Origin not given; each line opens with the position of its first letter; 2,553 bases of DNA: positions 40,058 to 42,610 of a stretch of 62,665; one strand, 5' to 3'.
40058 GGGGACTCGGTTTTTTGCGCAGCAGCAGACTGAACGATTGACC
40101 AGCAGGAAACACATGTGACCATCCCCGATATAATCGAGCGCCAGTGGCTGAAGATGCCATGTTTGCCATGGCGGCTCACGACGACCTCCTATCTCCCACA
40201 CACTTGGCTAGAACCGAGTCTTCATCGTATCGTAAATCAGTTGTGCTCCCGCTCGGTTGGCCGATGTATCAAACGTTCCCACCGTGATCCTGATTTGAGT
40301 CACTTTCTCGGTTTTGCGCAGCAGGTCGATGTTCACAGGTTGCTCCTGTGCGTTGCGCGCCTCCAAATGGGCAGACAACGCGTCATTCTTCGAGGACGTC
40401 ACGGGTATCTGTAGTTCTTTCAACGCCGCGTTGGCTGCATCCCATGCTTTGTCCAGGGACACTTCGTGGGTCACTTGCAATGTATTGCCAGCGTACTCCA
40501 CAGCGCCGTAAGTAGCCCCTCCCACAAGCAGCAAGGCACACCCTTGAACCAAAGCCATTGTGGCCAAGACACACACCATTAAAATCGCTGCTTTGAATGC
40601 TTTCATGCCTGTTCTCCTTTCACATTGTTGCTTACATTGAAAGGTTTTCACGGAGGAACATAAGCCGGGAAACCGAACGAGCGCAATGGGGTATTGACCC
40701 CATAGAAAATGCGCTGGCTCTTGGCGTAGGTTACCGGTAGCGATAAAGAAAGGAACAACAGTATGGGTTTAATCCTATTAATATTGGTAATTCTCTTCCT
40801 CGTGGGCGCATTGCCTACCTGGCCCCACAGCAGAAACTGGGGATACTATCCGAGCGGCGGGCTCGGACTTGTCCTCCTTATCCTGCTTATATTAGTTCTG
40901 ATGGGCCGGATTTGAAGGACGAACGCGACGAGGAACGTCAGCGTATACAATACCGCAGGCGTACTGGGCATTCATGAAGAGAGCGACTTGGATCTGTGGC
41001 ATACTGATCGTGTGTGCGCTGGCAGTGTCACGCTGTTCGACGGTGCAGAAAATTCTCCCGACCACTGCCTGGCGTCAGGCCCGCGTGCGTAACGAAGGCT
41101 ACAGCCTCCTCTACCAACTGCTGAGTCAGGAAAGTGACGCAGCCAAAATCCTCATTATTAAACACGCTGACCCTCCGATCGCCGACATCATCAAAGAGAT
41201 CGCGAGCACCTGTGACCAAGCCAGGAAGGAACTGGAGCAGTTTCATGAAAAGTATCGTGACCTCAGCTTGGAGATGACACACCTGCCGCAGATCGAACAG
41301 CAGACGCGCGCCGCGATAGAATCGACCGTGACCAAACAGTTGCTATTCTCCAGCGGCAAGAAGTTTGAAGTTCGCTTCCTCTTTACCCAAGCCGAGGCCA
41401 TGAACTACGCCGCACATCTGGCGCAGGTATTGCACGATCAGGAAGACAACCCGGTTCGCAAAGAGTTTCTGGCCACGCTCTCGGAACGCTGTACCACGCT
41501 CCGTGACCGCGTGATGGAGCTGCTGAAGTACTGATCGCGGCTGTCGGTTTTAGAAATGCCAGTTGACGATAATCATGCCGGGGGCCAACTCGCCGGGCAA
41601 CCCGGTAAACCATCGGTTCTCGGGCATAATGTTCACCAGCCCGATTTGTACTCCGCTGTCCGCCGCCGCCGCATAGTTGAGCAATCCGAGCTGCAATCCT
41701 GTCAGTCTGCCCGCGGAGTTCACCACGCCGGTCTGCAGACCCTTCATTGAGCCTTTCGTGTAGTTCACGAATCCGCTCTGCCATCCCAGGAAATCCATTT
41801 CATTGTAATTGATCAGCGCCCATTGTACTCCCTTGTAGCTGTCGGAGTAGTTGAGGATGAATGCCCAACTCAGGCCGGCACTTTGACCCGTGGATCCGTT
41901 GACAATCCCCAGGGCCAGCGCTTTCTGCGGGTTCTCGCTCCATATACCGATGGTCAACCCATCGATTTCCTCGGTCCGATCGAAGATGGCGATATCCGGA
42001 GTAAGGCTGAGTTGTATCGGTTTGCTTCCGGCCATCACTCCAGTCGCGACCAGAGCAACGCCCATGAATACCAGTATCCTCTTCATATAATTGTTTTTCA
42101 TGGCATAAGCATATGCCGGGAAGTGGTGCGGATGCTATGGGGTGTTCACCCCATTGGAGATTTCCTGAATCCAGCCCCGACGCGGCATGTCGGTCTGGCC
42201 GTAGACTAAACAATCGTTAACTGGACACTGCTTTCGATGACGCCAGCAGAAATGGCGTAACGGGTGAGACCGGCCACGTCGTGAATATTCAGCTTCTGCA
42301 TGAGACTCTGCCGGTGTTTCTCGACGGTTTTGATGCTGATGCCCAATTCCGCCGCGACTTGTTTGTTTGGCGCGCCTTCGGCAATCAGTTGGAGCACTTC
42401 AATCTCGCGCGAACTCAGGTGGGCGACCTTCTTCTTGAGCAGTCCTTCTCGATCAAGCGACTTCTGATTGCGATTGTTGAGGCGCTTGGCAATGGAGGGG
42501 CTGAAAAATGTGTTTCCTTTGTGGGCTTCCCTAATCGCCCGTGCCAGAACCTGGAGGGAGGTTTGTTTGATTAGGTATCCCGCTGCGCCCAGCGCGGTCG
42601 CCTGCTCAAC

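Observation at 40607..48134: One 18-bp palindrome sits in promoter-like position before almost every transcription unit around a NarL-type two-component pair: a candidate self-contained regulon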

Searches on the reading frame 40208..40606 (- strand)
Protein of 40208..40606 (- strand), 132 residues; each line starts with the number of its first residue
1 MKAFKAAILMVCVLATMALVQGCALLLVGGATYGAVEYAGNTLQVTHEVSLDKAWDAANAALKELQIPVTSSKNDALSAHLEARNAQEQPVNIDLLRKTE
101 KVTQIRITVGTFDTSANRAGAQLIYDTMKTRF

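Call 8: search_protein_families(library=pfam, proteins=[window:40208-40606:-], max_evalue=0.01)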
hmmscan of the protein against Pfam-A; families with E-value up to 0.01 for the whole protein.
window:40208-40606:- (132 aa): 1 family
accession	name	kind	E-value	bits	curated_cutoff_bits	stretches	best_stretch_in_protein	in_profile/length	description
PF12092.13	DUF3568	-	1.3e-17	64.5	23.2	1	9-112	4-108/124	Protein of unknown function (DUF3568)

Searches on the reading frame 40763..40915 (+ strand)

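Call 8: search_protein_families(library=pfam, proteins=[window:40763-40915:+], max_evalue=0.01)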
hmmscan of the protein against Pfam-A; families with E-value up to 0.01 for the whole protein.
window:40763-40915:+ (50 aa): 1 family
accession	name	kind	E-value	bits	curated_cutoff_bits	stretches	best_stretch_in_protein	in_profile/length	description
PF11752.14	DUF3309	-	3.7e-24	85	22.3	1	1-50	1-50/50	Protein of unknown function (DUF3309)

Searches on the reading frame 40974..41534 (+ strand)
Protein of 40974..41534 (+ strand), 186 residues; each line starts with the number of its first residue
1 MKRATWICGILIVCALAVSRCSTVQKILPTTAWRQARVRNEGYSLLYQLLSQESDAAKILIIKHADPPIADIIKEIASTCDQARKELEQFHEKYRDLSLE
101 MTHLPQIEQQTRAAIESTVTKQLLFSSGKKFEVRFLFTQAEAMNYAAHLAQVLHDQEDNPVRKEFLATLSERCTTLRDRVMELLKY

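Call 8: search_protein_families(library=pfam, proteins=[window:40974-41534:+], max_evalue=0.01)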
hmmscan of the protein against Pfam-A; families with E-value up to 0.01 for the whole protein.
window:40974-41534:+ (186 aa): 2 families
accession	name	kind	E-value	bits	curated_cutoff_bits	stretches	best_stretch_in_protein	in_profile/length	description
PF03127.19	GAT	-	1.9e-05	25.2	31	0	148-184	6-44/77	GAT domain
PF00719.24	Pyrophosphatase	-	0.0024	18.1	23.5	1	52-113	81-141/153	Inorganic pyrophosphatase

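Call 66: search_protein_families(library=ncbifam, proteins=[window:40974-41534:+], max_evalue=0.001)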
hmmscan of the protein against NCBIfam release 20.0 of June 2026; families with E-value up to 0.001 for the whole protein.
window:40974-41534:+ (186 aa): 0 families

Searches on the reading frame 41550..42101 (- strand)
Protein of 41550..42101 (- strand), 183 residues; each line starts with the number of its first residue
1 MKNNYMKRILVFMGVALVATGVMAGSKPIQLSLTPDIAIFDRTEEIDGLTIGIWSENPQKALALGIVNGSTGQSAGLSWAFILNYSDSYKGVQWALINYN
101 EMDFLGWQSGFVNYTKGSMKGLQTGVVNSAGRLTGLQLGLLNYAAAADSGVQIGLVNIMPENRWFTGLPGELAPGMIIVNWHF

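Call 8: search_protein_families(library=pfam, proteins=[window:41550-42101:-], max_evalue=0.01)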
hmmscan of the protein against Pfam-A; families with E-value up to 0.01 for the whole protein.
window:41550-42101:- (183 aa): 0 families

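Call 66: search_protein_families(library=ncbifam, proteins=[window:41550-42101:-], max_evalue=0.001)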
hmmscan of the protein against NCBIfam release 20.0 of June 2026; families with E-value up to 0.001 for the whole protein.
window:41550-42101:- (183 aa): 3 families
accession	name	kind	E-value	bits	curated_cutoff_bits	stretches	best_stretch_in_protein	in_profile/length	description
NF047436.1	LA_2272_repeat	domain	7e-17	60.9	25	3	106-131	3-28/30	LA_2272 family surface repeat-containing protein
NF047437.1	VC2662_fam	equivalog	7.1e-10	38.6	140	1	44-130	89-172/187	VC2662 family protein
NF047435.1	LA_2272_fam_lipo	equivalog_domain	8.6e-06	25.8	30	0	132-157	34-59/59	LA_2272/LA_2273 family lipoprotein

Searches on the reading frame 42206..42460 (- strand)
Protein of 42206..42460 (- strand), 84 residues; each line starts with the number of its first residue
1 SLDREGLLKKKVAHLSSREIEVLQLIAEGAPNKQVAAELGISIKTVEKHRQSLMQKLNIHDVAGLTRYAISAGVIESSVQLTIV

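Call 51: search_solved_structures(query=window:42206-42460:-, max_evalue=0.001, show_alignments=5)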
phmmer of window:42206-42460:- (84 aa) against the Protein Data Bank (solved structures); distinct sequences matched with E-value up to 0.001: 32.
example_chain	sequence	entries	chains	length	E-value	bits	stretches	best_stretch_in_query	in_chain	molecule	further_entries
7vim_A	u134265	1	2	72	1e-12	51.1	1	15-76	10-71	Protein EsrB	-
8a5r_AAA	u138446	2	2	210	2e-12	50.2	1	12-74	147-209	Light-activated DNA-binding protein EL222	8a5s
3p7n_A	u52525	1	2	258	4.8e-12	49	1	12-74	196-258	Sensor histidine kinase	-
1yio_A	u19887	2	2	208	6.7e-11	45.4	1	8-67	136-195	response regulatory protein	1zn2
1x3u_A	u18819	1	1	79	1.4e-09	41.2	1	8-73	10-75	Transcriptional regulatory protein fixJ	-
2jpc_A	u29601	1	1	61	2.4e-09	40.5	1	18-70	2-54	SsrB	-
4wsz_A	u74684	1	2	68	5.4e-09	39.4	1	15-74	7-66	Response regulator receiver domain protein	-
5hev_A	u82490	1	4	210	1.9e-08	37.6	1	14-75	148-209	Response regulator protein VraR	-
4wt0_B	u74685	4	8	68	2.6e-08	37.2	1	15-74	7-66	Response regulator receiver domain protein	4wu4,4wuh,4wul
7ve4_A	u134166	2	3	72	6.9e-08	35.9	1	14-74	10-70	DNA-binding response regulator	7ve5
2rnj_A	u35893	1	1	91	9.1e-08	35.5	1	14-74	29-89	Response regulator protein vraR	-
7x1k_A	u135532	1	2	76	1.1e-07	35.3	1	14-71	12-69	Chemotaxis protein CheY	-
4gvp_A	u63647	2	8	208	1.5e-07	34.8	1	14-74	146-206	Response regulator protein vraR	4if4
3clo_A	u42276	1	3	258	1.5e-07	34.8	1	14-61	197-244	Transcriptional regulator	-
7ve6_A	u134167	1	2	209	1.5e-07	34.8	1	14-74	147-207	Response regulator protein VraR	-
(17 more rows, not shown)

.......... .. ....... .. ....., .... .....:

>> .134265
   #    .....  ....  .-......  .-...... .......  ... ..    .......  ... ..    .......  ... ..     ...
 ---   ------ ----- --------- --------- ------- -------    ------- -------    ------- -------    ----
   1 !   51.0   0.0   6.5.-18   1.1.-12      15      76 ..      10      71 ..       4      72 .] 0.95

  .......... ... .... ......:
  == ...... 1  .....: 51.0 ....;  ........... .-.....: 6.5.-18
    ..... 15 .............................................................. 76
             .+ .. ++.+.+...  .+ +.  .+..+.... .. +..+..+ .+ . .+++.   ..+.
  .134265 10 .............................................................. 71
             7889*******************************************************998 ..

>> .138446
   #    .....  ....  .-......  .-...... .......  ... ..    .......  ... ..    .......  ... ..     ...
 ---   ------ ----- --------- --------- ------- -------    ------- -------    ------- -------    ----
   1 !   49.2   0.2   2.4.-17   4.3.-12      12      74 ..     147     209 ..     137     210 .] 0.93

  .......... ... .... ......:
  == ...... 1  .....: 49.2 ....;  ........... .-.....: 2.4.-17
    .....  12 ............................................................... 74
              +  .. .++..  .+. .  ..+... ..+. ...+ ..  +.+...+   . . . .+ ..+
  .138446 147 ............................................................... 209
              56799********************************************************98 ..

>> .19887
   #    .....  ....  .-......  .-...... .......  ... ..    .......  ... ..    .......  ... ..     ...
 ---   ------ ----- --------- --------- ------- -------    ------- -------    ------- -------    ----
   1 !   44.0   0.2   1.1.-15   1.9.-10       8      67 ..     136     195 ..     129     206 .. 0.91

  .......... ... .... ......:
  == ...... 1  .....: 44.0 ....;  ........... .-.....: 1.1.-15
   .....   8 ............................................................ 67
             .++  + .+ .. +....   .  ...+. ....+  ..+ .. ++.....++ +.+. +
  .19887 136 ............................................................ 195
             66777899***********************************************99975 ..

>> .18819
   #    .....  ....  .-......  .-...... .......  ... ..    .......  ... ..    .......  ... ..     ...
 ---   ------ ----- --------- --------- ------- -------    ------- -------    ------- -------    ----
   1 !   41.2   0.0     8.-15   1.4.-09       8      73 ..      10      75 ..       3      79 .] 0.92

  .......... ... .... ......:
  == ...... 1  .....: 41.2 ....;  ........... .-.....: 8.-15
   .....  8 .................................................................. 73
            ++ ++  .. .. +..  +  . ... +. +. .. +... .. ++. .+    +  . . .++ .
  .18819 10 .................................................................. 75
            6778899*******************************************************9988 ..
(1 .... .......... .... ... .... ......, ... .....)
